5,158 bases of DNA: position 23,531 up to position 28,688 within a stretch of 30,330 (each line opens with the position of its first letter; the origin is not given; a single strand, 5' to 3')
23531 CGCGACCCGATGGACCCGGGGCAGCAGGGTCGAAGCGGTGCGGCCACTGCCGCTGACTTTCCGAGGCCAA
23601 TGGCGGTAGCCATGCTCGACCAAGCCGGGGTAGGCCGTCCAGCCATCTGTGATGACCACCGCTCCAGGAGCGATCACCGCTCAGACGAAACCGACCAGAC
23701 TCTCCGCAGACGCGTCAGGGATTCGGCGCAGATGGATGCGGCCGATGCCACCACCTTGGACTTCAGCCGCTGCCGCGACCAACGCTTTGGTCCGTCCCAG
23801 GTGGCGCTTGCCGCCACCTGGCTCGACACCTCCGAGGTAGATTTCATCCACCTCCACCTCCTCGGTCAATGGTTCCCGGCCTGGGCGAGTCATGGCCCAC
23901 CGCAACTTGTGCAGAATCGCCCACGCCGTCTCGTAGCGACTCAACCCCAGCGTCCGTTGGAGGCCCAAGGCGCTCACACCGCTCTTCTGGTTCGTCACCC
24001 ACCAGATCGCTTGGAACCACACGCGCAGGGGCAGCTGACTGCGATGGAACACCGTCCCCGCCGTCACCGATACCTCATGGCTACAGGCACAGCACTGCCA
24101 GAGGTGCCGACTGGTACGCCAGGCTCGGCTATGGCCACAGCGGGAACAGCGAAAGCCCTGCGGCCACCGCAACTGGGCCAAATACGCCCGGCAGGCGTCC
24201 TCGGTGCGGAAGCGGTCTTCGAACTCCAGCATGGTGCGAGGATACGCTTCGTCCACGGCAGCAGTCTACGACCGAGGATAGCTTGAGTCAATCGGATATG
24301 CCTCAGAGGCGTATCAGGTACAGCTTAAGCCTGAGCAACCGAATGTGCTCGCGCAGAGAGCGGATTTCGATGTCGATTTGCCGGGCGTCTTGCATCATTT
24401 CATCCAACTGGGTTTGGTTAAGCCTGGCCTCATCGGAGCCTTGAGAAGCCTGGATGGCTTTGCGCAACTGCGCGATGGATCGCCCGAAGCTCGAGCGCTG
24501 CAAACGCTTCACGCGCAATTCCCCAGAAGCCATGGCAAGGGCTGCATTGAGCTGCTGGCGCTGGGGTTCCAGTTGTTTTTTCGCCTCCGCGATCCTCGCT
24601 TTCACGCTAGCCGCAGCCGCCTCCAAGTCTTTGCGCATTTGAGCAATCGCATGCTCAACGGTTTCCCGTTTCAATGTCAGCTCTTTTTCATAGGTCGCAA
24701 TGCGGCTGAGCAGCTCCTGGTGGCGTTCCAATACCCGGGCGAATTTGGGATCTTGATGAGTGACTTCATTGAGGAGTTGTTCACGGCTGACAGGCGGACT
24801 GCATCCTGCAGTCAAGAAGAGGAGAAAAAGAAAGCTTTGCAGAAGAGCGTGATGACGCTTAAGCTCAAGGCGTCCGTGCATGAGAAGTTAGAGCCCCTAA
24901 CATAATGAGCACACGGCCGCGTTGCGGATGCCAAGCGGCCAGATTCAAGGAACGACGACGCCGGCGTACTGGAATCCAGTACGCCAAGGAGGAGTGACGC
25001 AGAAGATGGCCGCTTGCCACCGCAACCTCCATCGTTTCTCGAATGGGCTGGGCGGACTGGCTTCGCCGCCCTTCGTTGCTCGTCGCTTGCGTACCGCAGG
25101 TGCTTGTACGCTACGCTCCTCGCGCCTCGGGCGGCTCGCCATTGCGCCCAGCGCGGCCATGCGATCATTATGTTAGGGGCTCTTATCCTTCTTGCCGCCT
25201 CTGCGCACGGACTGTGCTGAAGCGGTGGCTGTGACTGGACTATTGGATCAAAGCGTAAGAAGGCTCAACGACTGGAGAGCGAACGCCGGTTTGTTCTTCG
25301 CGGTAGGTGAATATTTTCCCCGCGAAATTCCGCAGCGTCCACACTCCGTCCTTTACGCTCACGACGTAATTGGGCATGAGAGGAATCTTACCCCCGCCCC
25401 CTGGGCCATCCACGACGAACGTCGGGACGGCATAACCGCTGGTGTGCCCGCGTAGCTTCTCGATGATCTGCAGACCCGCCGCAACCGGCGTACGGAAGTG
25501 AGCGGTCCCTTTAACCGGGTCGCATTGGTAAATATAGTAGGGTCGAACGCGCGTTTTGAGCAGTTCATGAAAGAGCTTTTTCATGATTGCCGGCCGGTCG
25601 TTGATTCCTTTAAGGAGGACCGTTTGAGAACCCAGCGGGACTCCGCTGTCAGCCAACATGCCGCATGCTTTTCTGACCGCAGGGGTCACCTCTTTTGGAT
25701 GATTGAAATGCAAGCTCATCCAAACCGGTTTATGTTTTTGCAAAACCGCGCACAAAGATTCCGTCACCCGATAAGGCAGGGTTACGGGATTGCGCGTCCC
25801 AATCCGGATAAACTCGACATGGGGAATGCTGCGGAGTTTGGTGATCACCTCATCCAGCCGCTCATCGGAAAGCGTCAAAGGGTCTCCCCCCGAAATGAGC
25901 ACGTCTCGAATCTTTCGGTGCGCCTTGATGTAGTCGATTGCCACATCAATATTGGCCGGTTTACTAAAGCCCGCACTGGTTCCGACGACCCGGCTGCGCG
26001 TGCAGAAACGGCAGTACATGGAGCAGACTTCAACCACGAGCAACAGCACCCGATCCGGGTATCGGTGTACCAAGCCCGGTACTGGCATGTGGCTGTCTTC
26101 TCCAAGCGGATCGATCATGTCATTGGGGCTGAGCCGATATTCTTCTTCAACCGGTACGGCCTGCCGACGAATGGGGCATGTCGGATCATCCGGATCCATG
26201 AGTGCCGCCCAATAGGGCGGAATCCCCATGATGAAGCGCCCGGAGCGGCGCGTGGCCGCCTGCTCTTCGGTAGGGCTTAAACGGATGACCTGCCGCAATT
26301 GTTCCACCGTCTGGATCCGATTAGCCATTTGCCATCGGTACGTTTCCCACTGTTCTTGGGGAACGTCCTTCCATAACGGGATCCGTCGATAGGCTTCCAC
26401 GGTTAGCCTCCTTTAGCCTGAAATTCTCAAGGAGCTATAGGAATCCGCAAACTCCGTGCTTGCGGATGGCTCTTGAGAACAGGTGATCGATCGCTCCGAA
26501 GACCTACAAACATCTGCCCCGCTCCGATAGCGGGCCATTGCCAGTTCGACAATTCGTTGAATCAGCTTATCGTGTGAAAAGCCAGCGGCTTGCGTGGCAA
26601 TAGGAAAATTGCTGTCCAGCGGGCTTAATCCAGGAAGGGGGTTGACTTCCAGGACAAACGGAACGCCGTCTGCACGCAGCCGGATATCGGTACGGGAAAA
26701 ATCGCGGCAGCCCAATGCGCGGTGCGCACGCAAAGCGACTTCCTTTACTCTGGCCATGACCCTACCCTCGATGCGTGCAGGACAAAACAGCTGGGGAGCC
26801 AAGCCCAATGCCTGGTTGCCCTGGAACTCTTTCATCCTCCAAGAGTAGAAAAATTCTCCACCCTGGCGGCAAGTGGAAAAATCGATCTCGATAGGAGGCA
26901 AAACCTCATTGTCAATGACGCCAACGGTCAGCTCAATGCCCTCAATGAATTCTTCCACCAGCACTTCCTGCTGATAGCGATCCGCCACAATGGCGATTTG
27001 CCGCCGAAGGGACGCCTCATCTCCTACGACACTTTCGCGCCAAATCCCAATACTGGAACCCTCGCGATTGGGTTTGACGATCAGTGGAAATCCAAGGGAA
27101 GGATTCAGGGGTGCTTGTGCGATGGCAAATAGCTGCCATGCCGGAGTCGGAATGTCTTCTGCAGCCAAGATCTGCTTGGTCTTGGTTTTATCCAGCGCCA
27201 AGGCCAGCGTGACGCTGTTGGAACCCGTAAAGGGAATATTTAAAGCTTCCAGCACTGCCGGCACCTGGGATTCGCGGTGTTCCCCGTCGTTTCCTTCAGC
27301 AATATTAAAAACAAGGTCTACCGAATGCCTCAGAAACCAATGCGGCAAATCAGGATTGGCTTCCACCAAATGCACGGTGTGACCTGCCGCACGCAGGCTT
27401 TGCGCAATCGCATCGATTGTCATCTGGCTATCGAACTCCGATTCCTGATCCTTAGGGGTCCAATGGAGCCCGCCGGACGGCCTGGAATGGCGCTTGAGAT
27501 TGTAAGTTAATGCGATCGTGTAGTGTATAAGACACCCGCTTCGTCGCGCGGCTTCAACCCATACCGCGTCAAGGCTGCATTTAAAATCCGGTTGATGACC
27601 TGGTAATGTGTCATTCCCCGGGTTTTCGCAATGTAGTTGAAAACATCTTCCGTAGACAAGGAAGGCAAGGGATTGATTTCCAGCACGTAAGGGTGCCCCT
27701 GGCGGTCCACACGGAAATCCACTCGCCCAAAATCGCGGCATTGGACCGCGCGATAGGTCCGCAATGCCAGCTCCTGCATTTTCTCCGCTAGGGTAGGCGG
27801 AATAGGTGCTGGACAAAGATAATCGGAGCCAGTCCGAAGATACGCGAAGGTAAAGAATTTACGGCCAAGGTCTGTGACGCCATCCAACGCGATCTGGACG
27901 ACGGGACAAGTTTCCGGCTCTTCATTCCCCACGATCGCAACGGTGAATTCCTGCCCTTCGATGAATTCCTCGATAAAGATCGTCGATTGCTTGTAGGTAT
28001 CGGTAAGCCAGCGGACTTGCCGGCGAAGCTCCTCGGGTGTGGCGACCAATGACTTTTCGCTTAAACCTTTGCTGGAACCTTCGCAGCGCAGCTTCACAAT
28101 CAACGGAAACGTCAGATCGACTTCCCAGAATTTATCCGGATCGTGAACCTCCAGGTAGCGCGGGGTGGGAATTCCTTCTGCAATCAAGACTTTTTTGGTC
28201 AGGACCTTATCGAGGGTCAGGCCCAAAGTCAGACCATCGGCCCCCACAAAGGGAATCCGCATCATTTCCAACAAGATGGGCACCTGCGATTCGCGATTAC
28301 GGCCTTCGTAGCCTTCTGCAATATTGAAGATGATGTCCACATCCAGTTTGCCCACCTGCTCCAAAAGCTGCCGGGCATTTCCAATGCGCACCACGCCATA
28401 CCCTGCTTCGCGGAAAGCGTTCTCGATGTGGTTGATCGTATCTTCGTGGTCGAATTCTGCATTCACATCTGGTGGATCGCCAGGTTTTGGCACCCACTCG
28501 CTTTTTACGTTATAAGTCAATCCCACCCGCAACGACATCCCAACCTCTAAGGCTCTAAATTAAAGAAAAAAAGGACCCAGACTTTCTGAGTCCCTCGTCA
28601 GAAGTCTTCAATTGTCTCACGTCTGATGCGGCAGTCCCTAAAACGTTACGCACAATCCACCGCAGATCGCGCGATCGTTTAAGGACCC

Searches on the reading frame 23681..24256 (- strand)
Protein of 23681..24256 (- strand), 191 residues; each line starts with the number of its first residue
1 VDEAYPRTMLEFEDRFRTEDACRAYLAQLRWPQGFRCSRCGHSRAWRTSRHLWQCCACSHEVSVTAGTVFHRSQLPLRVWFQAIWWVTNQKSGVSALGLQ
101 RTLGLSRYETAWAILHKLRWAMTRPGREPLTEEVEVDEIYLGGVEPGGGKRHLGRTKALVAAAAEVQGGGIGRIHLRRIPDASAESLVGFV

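Call 9: search_protein_families(library=pfam, proteins=[window:23681-24256:-])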
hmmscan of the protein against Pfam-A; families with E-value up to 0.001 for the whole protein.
window:23681-24256:- (191 aa): 2 families
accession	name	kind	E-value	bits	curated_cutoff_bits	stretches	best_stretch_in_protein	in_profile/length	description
PF12760.12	Zn_ribbon_IS1595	-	1.2e-12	48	25.4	1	18-60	2-45/46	Transposase zinc-ribbon domain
PF12762.13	DDE_Tnp_IS1595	-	1.6e-05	25.4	27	1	130-190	2-69/153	ISXO2-like transposase domain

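Call 10: search_protein_families(library=ncbifam, proteins=[window:23681-24256:-])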
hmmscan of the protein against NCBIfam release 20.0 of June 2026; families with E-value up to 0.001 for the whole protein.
window:23681-24256:- (191 aa): 1 family
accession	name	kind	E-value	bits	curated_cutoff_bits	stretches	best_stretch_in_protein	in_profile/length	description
NF033547.1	transpos_IS1595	equivalog_domain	5.7e-27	95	75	1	72-190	1-127/215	IS1595 family transposase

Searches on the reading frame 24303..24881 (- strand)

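Call 9: search_protein_families(library=pfam, proteins=[window:24303-24881:-])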
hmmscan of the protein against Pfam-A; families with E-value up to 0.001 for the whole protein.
window:24303-24881:- (192 aa): 1 family
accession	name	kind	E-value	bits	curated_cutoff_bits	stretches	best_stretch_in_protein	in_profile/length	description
PF00486.34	Trans_reg_C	-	2.6e-05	24.6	26.2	0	54-90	27-61/77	Transcriptional regulatory protein, C terminal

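Call 10: search_protein_families(library=ncbifam, proteins=[window:24303-24881:-])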
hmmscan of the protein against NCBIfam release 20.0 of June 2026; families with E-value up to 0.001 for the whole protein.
window:24303-24881:- (192 aa): 0 families

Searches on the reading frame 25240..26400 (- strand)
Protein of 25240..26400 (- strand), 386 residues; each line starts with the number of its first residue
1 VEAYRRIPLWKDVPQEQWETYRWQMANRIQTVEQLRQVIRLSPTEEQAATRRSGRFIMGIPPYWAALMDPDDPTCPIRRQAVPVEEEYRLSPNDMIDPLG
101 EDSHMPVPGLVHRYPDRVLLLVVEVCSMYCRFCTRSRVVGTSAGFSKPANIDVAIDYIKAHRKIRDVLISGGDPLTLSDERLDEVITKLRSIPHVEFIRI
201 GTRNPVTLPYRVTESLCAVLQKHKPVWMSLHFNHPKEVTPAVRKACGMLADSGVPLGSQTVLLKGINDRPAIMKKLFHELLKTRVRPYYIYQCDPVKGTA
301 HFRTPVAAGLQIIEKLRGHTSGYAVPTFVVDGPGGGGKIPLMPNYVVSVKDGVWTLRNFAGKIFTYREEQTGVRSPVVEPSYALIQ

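Call 9: search_protein_families(library=pfam, proteins=[window:25240-26400:-])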
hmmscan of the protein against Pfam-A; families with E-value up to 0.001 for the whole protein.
window:25240-26400:- (386 aa): 3 families
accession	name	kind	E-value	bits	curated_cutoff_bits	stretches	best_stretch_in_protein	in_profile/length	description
PF12544.13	LAM_C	-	1.8e-24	86.7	26.7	1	313-371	1-59/127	Lysine-2,3-aminomutase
PF04055.27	Radical_SAM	-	2.6e-10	41.1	29.5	1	123-269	4-157/166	Radical SAM superfamily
PF13353.11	Fer4_12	-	0.00036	21.3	22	1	120-191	9-79/137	4Fe-4S single cluster domain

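Call 10: search_protein_families(library=ncbifam, proteins=[window:25240-26400:-])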
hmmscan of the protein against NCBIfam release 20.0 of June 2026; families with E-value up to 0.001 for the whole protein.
window:25240-26400:- (386 aa): 7 families
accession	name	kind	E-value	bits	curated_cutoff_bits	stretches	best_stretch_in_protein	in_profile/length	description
TIGR03820.1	lys_2_3_AblA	equivalog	1.7e-151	504.7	525.4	1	15-370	4-362/417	lysine 2,3-aminomutase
TIGR04368.1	Glu_2_3_NH3_mut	equivalog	8.9e-135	449.3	650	1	13-367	50-403/404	glutamate 2,3-aminomutase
TIGR04468.1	arg_2_3_am_muta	equivalog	8.2e-120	400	600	1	17-362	1-347/351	arginine 2,3-aminomutase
TIGR00238.1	TIGR00238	subfamily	1.5e-110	369.2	199.2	1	6-334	2-331/331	KamA family radical SAM protein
TIGR03822.1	AblA_like_2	hypoth_equivalog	1.1e-103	346.7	396.25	1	30-346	2-320/321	lysine-2,3-aminomutase-like protein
TIGR03821.1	EFP_modif_epmB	equivalog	2.7e-75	253.3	369.3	1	23-340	3-320/321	EF-P beta-lysylation protein EpmB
TIGR03977.1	rSAM_pair_HxsC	equivalog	0.00041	19.3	267.9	1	118-190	27-94/292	His-Xaa-Ser system radical SAM maturase HxsC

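Call 42: search_solved_structures(query=window:25240-26400:-, show_alignments=2, max_evalue=1e-10)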
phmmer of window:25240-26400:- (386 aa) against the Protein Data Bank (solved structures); distinct sequences matched with E-value up to 1e-10: 1.
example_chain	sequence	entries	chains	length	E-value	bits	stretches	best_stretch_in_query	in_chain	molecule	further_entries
2a5h_A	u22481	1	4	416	5.3e-137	460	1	5-368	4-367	L-lysine 2,3-aminomutase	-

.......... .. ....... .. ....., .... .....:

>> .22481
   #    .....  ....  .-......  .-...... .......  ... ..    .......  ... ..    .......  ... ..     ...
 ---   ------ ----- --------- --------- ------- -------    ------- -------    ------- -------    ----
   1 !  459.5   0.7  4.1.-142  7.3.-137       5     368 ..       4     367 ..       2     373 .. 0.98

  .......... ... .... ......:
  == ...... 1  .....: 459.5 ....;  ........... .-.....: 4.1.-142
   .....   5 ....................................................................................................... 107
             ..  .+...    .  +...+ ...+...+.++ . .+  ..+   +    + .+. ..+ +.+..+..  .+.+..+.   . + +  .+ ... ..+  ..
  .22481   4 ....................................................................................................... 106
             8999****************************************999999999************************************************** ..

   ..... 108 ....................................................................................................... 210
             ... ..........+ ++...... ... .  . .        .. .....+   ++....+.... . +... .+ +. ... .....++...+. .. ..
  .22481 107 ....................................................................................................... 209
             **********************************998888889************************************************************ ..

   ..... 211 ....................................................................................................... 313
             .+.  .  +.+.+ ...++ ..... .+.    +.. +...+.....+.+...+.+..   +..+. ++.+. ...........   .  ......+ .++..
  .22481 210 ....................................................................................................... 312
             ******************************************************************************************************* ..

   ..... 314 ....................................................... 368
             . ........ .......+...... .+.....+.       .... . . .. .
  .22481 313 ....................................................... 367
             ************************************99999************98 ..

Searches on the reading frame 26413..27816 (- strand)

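Call 9: search_protein_families(library=pfam, proteins=[window:26413-27816:-])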
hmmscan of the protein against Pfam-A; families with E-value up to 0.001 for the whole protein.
window:26413-27816:- (467 aa): 3 families
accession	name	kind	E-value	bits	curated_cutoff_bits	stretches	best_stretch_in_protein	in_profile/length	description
PF07478.18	Dala_Dala_lig_C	-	1.9e-35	122.7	24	1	218-424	3-204/204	D-ala D-ala ligase C-terminus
PF13535.11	ATP-grasp_4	-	0.00011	22.2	27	0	242-299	2-69/160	ATP-grasp domain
PF02655.19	ATP-grasp_3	-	0.00079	20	23.2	0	209-393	3-155/160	ATP-grasp domain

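Call 10: search_protein_families(library=ncbifam, proteins=[window:26413-27816:-])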
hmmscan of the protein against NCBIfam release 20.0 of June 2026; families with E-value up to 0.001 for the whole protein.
window:26413-27816:- (467 aa): 43 families (the best 25 are shown)
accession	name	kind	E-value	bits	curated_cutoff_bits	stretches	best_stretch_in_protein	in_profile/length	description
NF002378.0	PRK01372.1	subfamily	4.6e-61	206.2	243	1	132-427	25-302/305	D-alanine--D-alanine ligase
TIGR01205.1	D_ala_D_alaTIGR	subfamily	1e-50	172.5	245.65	1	135-426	21-317/318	D-alanine--D-alanine ligase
NF002528.0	PRK01966.1-4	subfamily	7.4e-41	140.2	262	1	145-430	79-362/366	D-alanine--D-alanine ligase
NF011169.0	PRK14571.1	equivalog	1.2e-38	133.2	404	1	135-428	22-297/300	D-alanyl-alanine synthetase A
NF002525.0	PRK01966.1-1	equivalog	1.3e-33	116.5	457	1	164-431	97-355/364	D-alanine--D-alanine ligase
NF000091.3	D_ala_D_ser_VanG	exception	1.3e-33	116.4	495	1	163-427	91-344/344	D-alanine--D-serine ligase VanG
NF011170.0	PRK14572.1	equivalog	2.5e-33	115.6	489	1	166-428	89-347/351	D-alanyl-alanine synthetase A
NF000206.1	D_ala_D_lac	equivalog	6.3e-32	110.9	550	1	164-427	89-341/342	D-alanine--(R)-lactate ligase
NF002527.0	PRK01966.1-3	equivalog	7.2e-31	107.6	310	1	165-426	76-328/332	D-alanine--D-alanine ligase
NF002526.0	PRK01966.1-2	equivalog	4.5e-29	101.5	449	1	164-432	92-353/362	D-alanine--D-alanine ligase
NF000372.1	D_ala_D_lac_VanI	exception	2e-28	99.7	700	1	165-427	90-341/341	D-alanine--(R)-lactate ligase VanI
NF012215.1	D_ala_D_lac_VanD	exception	1.2e-27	97.1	700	1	164-429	89-343/343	D-alanine--(R)-lactate ligase VanD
NF002529.0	PRK01966.1-5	equivalog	2.4e-26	92.5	472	1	168-429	88-339/348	D-alanine--D-alanine ligase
NF012217.1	D_ala_D_lac_VanA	exception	3.6e-25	88.9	775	1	163-427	88-341/343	D-alanine--(R)-lactate ligase VanA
NF000207.3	D_ala_D_ser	equivalog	9.1e-24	84.2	520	1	166-427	90-340/342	D-alanine--D-serine ligase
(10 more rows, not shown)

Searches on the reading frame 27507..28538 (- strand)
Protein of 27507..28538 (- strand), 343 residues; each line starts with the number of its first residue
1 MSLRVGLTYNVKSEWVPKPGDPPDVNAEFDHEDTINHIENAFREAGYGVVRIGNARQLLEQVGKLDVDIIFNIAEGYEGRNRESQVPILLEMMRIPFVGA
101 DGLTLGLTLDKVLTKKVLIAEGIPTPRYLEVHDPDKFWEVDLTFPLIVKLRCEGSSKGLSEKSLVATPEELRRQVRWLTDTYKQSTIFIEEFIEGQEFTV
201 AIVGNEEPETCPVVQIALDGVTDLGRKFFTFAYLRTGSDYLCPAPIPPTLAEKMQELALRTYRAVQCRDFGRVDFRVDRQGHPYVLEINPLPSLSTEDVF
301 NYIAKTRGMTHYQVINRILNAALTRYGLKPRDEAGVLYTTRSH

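Call 9: search_protein_families(library=pfam, proteins=[window:27507-28538:-])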
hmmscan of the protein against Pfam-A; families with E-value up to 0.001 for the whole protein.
window:27507-28538:- (343 aa): 6 families
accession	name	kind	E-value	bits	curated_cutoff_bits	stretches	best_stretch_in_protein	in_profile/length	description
PF07478.18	Dala_Dala_lig_C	-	7.2e-34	117.5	24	1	138-319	22-203/204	D-ala D-ala ligase C-terminus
PF02655.19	ATP-grasp_3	-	1.6e-06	28.7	23.2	1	110-290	3-155/160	ATP-grasp domain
PF13535.11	ATP-grasp_4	-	6e-06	26.4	27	1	161-291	24-151/160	ATP-grasp domain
PF03133.20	TTL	-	7.5e-05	22.5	20.1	1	252-299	219-266/292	Tubulin-tyrosine ligase family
PF08443.16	RimK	-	0.00068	19.7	21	0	110-197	3-86/188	RimK-like ATP-grasp domain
PF14397.11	ATPgrasp_ST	-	0.00084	19.1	31.4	0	252-299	216-263/278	Sugar-transfer associated ATP-grasp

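Call 10: search_protein_families(library=ncbifam, proteins=[window:27507-28538:-])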
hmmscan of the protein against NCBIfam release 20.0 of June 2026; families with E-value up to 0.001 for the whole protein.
window:27507-28538:- (343 aa): 44 families (the best 25 are shown)
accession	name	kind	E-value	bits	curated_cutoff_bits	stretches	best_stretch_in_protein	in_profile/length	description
NF002378.0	PRK01372.1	subfamily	7.1e-51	172.7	243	1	36-324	28-303/305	D-alanine--D-alanine ligase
TIGR01205.1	D_ala_D_alaTIGR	subfamily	9.7e-45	152.9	245.65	1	57-322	53-317/318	D-alanine--D-alanine ligase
NF002528.0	PRK01966.1-4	subfamily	1.8e-36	125.8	262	1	15-325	50-361/366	D-alanine--D-alanine ligase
NF011169.0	PRK14571.1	equivalog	7.4e-34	117.5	404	1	36-324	22-297/300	D-alanyl-alanine synthetase A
NF000091.3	D_ala_D_ser_VanG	exception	2.6e-32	112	495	1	60-322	87-343/344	D-alanine--D-serine ligase VanG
NF002527.0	PRK01966.1-3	equivalog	1.6e-28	99.9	310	1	61-323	71-329/332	D-alanine--D-alanine ligase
NF000206.1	D_ala_D_lac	equivalog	3e-26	92.2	550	1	65-323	89-341/342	D-alanine--(R)-lactate ligase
NF002525.0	PRK01966.1-1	equivalog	1.6e-25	89.8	457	1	66-326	98-354/364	D-alanine--D-alanine ligase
NF000207.3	D_ala_D_ser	equivalog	1.7e-24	86.6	520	1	60-322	83-339/342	D-alanine--D-serine ligase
NF002526.0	PRK01966.1-2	equivalog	2.1e-24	86.1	449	1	65-329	92-354/362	D-alanine--D-alanine ligase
NF011170.0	PRK14572.1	equivalog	6.5e-24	84.7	489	1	59-324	81-347/351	D-alanyl-alanine synthetase A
NF000372.1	D_ala_D_lac_VanI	exception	9.8e-24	84.3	700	1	64-322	88-340/341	D-alanine--(R)-lactate ligase VanI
NF002529.0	PRK01966.1-5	equivalog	4.5e-23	81.7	472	1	69-322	88-336/348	D-alanine--D-alanine ligase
NF000129.1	D_ala_D_lac_Sc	exception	2.4e-22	79.6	650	1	64-324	88-342/346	D-alanine--(R)-lactate ligase VanA-Sc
NF012215.1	D_ala_D_lac_VanD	exception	2.8e-22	79.5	700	1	66-325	90-343/343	D-alanine--(R)-lactate ligase VanD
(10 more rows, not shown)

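Call 21: find_related_loci(query=window:27507-28538:-, collection=genome_contigs, flank=3000)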
Query window:27507-28538:- (343 aa) in genome_contigs; peptide patterns used: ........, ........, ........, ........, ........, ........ (x = any residue, [..] = any of these).
365 stretches matched a pattern; 110 encode a relative of the query (tblastn E <= 1e-3); the best 80 are kept; 80 distinct loci.
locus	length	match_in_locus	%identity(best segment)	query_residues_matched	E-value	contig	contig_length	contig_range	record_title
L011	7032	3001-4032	79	1-343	0e+0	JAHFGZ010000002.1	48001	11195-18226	MAG: Candidatus Omnitrophota bacterium isolate nzgw327 NODE_813_length_48002_cov_6.949166, whole genome shotgun sequence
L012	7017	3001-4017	79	1-339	0e+0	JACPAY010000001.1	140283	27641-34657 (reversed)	MAG: Candidatus Omnitrophota bacterium isolate NC_groundwater_243_Ag_S-0.2um_69_17 S5_GD2017_2_S2_scaffold_187, whole ge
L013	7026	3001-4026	77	1-342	3e-180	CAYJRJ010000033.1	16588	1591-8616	MAG TPA_asm: uncultured Planctomycetales bacterium isolate ERP125453_co1_43 genome assembly, contig: NODE_3571_length_16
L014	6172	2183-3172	78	1-330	2e-177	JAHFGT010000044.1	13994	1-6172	MAG: Candidatus Omnitrophota bacterium isolate nzgw321 NODE_6391_length_13995_cov_4.562851, whole genome shotgun sequenc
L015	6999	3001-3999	76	1-333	4e-176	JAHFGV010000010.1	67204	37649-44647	MAG: Candidatus Omnitrophota bacterium isolate nzgw323 NODE_245_length_67205_cov_6.899544, whole genome shotgun sequence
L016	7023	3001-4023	75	2-342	1e-165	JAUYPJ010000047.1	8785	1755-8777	MAG: Candidatus Omnitrophota bacterium isolate C4_metabat.bin.25 C4_k141_27191, whole genome shotgun sequence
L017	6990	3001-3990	73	1-331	3e-162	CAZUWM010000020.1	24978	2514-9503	MAG TPA_asm: uncultured Planctomycetales bacterium isolate ERP125453_co1_95 genome assembly, contig: NODE_1788_length_24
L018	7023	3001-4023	68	1-342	9e-158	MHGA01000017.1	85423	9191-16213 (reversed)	MAG: Omnitrophica WOR_2 bacterium GWA2_63_20 gwa2_scaffold_2173, whole genome shotgun sequence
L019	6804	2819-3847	67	1-343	1e-156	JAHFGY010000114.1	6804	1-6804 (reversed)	MAG: Candidatus Omnitrophota bacterium isolate nzgw326 NODE_21618_length_6805_cov_4.994764, whole genome shotgun sequenc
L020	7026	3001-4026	65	1-343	3e-147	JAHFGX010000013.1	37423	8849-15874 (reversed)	MAG: Candidatus Omnitrophota bacterium isolate nzgw325 NODE_1121_length_37424_cov_8.200091, whole genome shotgun sequenc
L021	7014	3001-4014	64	1-336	2e-141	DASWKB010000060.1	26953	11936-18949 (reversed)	MAG TPA_asm: bacterium isolate SMAG_U2911 k141_3287917, whole genome shotgun sequence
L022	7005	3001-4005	60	1-334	6e-132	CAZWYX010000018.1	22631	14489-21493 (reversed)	MAG TPA_asm: uncultured Planctomycetales bacterium isolate binchicken_co21_192 genome assembly, contig: NODE_1118_length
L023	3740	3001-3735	70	1-246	1e-115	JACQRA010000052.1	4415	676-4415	MAG: Candidatus Omnitrophota bacterium isolate NC_groundwater_1347_Ag_S-0.2um_61_33 S_p2_S4_coassembly_k141_1488164, who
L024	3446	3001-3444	82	1-148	2e-76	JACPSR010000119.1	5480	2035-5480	MAG: Candidatus Omnitrophota bacterium isolate NC_groundwater_711_Ag_S-0.2um_63_19 S36_SO-2_scaffold_433105, whole genom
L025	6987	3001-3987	39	3-326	2e-70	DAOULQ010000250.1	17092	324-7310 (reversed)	MAG TPA_asm: Anaerolineae bacterium isolate W31_47 k127_944708, whole genome shotgun sequence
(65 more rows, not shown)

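Call 60: find_related_loci(query=window:27507-28538:-, collection=metagenome_contigs, flank=700)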
Query window:27507-28538:- (343 aa) in metagenome_contigs; peptide patterns used: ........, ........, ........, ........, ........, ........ (x = any residue, [..] = any of these).
354 stretches matched a pattern; 180 encode a relative of the query (tblastn E <= 1e-3); the best 80 are kept; 80 distinct loci.
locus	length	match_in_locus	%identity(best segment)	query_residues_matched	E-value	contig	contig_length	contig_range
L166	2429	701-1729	79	1-343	0e+0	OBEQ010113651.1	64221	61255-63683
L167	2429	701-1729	79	1-343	0e+0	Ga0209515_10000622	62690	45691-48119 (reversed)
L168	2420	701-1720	79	1-340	0e+0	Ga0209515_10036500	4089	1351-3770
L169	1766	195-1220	78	1-342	0e+0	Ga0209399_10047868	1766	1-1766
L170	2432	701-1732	78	1-343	0e+0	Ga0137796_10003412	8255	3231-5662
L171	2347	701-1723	77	1-342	0e+0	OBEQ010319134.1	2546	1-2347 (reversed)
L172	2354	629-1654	76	1-342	0e+0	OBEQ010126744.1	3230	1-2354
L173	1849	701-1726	77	1-342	0e+0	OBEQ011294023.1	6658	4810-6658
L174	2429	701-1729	76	1-343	0e+0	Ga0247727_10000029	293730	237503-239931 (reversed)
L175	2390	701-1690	78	1-330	0e+0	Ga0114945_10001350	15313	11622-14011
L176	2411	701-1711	78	1-339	0e+0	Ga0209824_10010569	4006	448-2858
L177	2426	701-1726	79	1-342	0e+0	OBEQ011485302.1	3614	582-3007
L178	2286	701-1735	78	1-343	0e+0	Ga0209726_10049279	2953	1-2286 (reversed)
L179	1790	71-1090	76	1-342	0e+0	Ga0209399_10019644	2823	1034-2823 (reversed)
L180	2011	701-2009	78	1-330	0e+0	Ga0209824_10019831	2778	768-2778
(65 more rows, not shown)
